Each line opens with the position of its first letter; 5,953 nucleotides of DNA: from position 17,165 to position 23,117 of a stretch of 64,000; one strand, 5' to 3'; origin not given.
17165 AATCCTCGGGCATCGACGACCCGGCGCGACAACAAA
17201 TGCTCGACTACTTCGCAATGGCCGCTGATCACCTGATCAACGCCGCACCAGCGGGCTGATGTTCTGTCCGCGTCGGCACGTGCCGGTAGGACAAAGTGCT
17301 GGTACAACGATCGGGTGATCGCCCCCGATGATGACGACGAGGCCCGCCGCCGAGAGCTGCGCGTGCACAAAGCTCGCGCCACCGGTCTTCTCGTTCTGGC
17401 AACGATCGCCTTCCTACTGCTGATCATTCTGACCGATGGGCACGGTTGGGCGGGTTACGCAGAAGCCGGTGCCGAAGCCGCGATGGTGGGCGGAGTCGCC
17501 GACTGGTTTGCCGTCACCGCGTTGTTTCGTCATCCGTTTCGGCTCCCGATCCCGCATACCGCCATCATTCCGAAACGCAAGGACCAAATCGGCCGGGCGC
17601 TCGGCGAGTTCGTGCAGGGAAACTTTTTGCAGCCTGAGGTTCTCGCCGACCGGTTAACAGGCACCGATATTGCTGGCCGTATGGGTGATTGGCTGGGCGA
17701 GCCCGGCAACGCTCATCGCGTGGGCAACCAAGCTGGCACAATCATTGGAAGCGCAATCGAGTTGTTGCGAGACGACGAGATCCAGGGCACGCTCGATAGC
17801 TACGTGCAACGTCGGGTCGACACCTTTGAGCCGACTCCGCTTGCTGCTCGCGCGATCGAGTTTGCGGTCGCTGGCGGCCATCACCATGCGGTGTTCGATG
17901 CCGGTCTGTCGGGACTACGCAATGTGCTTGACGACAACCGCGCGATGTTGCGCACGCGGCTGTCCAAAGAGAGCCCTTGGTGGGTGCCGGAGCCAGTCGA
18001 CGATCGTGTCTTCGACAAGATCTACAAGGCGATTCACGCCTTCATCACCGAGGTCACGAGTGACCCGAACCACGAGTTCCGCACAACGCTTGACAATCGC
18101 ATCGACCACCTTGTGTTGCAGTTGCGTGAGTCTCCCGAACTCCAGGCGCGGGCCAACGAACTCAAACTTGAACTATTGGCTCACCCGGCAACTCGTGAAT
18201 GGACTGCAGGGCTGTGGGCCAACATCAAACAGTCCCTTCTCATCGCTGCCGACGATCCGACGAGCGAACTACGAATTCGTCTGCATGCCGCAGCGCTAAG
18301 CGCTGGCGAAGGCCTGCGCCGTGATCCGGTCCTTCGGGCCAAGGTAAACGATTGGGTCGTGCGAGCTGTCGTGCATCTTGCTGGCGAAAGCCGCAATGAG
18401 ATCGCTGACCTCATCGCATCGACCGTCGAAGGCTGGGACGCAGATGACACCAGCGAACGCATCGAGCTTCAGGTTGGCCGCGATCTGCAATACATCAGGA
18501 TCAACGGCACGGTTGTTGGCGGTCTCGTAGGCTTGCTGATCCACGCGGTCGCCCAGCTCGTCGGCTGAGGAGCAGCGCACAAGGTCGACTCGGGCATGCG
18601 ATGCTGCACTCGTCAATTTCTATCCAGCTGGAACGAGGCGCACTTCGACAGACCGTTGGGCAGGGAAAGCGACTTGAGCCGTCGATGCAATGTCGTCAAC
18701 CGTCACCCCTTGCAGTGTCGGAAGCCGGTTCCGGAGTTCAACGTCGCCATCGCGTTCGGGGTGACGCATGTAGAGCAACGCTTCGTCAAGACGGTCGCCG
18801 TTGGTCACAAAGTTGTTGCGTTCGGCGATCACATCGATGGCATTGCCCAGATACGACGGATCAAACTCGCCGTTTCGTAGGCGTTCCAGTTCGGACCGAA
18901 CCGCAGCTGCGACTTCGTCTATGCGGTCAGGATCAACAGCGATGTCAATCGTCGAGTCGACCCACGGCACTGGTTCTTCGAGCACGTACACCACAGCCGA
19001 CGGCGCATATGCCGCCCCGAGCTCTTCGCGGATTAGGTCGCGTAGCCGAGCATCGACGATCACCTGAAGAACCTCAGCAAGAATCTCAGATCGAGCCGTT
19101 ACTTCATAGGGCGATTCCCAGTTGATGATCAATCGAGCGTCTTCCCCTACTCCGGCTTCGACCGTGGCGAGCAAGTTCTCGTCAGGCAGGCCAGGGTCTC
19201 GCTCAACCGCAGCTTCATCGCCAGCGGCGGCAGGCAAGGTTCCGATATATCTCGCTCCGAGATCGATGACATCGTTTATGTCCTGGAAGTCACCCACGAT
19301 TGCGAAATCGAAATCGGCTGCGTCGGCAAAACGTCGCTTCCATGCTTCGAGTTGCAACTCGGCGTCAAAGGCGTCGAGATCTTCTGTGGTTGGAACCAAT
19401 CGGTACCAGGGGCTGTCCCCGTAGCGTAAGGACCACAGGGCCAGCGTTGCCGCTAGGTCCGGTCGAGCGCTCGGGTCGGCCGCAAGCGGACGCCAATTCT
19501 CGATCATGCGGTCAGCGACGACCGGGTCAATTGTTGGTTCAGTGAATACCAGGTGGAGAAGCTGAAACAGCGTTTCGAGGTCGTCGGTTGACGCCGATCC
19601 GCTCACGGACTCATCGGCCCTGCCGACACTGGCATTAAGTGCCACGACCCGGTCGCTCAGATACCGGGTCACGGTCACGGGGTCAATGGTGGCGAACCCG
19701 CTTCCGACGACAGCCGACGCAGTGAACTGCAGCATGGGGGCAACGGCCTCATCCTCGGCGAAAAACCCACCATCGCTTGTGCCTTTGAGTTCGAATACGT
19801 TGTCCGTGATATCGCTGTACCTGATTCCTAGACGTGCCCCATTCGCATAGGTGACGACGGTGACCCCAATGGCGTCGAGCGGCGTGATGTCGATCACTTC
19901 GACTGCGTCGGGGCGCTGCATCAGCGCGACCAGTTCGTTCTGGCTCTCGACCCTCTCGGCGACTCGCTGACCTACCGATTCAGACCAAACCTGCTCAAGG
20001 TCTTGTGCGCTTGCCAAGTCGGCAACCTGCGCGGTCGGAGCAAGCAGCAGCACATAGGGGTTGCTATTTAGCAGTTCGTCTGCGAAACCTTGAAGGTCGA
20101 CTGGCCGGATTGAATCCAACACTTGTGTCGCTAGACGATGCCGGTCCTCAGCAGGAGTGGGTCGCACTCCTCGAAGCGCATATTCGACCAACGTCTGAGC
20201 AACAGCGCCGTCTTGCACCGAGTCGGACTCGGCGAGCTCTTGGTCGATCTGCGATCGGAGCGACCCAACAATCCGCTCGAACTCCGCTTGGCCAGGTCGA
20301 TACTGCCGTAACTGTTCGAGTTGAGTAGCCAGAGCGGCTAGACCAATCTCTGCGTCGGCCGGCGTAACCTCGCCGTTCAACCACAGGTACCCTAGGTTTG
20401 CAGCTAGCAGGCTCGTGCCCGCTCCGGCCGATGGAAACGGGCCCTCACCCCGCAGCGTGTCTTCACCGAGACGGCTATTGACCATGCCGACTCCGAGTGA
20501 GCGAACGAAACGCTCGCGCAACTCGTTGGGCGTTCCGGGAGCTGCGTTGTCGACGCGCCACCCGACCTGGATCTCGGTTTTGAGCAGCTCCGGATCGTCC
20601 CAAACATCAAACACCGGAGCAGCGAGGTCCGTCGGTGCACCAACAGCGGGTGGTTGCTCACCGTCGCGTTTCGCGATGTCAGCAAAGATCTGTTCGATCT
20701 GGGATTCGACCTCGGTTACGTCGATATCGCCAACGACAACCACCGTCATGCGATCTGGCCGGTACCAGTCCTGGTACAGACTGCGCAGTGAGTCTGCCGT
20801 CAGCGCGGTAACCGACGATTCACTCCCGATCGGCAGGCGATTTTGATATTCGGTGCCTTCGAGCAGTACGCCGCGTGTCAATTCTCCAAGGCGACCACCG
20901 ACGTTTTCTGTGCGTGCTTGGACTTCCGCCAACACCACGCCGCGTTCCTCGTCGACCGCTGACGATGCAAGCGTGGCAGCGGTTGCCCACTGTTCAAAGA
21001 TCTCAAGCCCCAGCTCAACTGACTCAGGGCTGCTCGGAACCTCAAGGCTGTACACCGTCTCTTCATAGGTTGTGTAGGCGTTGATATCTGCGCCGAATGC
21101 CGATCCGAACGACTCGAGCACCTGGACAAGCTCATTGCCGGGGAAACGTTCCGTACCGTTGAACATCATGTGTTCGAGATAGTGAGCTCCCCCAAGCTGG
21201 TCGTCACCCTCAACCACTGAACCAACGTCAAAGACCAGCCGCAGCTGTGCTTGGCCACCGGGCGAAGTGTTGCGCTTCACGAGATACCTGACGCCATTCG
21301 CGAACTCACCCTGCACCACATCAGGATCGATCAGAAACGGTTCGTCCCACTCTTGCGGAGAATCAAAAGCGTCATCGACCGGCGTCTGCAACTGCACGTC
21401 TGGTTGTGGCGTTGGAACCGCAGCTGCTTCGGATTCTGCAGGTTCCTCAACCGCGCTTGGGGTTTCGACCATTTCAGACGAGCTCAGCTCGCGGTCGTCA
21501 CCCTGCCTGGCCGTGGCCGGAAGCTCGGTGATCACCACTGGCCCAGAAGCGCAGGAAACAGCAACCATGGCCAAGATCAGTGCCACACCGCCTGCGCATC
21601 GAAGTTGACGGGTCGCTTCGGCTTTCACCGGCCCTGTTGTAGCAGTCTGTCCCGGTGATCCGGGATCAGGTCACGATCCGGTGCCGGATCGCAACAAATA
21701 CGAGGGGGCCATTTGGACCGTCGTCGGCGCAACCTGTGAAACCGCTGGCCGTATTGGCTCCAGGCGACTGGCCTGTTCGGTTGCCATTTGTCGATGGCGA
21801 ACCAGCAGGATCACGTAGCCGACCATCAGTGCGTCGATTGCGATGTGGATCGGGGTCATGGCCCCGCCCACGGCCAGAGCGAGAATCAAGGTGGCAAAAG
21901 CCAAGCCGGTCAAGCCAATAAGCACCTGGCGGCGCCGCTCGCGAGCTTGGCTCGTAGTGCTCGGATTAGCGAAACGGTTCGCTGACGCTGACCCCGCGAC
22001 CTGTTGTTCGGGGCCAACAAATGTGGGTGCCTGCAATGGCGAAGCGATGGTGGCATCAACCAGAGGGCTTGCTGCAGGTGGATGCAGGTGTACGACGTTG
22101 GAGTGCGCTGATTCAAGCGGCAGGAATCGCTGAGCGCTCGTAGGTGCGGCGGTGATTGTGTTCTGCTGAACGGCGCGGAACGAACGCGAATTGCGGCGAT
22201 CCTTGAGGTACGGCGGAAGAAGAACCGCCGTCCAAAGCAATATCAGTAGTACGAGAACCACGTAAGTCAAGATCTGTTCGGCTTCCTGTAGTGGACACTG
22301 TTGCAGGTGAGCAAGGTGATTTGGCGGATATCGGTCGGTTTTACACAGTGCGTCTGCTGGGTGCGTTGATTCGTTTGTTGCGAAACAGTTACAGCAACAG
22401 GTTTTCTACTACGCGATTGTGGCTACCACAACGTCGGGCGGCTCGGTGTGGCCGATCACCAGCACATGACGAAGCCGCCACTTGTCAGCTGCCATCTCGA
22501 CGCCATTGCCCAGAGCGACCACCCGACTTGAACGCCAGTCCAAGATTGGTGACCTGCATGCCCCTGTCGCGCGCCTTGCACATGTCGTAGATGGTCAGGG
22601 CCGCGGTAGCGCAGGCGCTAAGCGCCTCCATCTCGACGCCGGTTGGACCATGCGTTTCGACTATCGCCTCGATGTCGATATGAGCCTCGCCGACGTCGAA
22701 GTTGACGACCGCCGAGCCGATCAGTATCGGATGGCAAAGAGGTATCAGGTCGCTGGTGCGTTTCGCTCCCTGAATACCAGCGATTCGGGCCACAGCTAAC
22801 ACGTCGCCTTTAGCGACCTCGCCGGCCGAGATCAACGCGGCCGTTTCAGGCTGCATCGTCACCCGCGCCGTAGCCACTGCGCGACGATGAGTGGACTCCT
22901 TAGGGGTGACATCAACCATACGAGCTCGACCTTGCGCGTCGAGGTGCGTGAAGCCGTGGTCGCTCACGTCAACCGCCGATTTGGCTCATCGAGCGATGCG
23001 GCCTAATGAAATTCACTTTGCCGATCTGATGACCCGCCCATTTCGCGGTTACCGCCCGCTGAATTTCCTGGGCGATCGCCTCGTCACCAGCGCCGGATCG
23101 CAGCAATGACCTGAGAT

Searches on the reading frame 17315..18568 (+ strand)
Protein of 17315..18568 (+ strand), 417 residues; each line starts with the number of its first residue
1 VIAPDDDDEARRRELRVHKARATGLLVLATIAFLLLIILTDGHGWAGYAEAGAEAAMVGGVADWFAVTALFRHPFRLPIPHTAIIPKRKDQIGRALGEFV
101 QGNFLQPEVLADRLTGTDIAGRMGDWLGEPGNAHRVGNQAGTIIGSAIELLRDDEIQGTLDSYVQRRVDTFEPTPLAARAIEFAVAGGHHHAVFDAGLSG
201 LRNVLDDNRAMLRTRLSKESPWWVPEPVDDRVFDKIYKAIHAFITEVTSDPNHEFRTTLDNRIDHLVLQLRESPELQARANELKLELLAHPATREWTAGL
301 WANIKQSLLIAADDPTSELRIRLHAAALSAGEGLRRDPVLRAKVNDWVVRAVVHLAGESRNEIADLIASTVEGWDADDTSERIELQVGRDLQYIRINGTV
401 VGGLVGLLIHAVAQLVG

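Call 23: search_protein_families(library=pfam, proteins=[window:17315-18568:+], max_evalue=0.00001)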
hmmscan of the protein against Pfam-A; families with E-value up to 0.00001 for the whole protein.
window:17315-18568:+ (417 aa): 1 family
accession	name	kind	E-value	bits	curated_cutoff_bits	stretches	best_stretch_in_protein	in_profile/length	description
PF04286.17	DUF445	-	6.1e-114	382.2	33.8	1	53-416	1-368/368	Protein of unknown function (DUF445)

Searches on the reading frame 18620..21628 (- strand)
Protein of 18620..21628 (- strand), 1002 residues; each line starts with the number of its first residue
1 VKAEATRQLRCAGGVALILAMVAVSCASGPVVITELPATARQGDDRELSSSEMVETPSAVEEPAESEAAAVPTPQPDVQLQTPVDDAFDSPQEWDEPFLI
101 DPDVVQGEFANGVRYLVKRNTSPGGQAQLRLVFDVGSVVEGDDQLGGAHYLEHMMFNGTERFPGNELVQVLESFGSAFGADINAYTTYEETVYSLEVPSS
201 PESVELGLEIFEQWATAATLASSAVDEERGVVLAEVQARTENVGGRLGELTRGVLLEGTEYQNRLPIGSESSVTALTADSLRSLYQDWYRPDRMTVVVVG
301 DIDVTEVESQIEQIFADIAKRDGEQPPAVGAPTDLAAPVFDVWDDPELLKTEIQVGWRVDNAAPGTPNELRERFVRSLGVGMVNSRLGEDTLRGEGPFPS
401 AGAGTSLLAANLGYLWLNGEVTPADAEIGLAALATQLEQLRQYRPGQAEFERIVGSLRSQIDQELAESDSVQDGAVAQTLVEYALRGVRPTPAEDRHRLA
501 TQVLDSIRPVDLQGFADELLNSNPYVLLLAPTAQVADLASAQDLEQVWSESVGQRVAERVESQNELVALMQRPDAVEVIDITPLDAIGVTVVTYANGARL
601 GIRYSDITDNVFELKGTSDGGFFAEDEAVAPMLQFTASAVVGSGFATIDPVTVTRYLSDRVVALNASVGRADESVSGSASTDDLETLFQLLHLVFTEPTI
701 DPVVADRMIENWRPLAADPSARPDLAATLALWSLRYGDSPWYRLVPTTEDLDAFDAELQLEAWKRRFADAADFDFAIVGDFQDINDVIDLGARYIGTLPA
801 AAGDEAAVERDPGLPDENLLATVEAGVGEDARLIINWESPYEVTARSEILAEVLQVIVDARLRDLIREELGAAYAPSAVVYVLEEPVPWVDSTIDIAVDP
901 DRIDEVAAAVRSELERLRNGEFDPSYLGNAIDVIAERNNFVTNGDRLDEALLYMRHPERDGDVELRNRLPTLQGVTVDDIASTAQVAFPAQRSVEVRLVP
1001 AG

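Call 23: search_protein_families(library=pfam, proteins=[window:18620-21628:-], max_evalue=0.00001)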
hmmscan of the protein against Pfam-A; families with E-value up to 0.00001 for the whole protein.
window:18620-21628:- (1002 aa): 2 families
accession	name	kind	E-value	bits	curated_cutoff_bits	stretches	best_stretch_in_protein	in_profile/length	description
PF05193.26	Peptidase_M16_C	-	5.3e-34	118.1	23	2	276-454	2-178/181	Peptidase M16 inactive domain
PF00675.25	Peptidase_M16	-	3.2e-29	102.2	22.3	1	118-242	4-122/149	Insulinase (Peptidase family M16)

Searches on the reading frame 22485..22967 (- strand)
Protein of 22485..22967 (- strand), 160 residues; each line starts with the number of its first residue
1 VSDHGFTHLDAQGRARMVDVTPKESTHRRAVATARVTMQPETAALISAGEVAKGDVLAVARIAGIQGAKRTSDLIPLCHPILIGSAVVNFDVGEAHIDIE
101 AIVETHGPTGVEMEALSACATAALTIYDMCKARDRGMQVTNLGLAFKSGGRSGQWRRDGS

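Call 23: search_protein_families(library=pfam, proteins=[window:22485-22967:-], max_evalue=0.00001)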
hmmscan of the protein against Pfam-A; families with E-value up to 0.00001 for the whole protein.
window:22485-22967:- (160 aa): 1 family
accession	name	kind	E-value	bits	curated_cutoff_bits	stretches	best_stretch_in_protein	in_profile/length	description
PF01967.27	MoaC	-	1.3e-51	174.6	27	1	17-150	1-136/136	MoaC family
